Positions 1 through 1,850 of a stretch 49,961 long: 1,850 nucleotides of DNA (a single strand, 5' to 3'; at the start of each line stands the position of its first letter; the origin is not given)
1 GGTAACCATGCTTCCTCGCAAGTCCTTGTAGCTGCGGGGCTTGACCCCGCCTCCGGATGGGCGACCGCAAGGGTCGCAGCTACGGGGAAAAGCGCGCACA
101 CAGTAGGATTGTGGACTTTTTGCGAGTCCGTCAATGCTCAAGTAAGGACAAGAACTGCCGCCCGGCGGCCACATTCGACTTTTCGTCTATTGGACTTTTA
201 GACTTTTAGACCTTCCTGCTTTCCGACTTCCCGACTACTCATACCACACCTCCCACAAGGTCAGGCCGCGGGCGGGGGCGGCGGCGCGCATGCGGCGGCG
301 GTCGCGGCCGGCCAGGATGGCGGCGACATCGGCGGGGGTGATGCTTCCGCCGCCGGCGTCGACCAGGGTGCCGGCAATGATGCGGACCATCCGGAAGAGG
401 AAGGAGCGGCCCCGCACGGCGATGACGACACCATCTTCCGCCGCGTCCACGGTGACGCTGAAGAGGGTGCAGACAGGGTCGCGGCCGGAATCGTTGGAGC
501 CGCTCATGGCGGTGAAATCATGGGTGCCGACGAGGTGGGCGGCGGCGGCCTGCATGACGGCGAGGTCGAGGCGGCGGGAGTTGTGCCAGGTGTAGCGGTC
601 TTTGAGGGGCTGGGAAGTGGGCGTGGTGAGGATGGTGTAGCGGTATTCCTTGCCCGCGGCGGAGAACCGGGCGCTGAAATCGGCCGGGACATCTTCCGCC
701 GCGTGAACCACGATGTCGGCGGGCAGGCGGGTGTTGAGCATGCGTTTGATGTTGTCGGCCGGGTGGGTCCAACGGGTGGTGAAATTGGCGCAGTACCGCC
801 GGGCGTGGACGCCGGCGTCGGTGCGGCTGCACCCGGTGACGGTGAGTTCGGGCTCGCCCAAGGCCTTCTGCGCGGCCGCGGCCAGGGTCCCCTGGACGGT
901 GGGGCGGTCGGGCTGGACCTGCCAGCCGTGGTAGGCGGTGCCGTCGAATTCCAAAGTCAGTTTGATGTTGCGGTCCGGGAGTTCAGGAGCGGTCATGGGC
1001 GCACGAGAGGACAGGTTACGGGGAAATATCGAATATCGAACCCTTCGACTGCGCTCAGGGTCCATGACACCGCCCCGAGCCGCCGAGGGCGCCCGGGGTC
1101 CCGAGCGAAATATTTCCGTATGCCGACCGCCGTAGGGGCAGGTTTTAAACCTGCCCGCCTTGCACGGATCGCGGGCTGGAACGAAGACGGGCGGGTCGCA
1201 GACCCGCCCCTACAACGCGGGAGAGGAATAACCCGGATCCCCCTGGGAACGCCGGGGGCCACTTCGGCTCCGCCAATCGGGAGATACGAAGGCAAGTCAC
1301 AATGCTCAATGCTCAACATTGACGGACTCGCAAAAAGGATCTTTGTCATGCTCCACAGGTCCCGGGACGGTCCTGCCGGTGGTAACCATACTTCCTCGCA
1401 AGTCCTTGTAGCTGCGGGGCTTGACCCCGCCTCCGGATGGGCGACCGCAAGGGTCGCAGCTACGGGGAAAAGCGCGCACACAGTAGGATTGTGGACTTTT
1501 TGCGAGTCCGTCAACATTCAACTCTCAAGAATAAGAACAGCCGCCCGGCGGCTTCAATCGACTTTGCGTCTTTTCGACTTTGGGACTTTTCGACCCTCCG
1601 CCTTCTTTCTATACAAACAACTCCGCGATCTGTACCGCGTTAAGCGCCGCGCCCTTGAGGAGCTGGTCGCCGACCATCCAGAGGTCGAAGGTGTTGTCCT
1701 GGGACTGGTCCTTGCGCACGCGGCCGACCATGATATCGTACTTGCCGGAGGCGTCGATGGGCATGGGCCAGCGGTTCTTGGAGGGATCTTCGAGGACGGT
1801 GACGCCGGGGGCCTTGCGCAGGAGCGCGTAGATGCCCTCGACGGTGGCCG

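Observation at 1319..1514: Element bounded by a perfect 19-nt inverted repeat that recurs 45 kb away with a compensatory base swap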

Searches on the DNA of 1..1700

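Call 30: search_rna_families(source=window, start=1, end=1700, threshold=evalue, max_evalue=1)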
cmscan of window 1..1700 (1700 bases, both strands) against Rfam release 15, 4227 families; matches with E-value up to 1: 1.
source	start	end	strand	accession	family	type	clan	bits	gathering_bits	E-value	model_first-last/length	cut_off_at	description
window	1112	1230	-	RF03679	MIR2084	Gene; miRNA;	-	19.9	100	0.51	1-107/107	no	MIR2084 microRNA precursor family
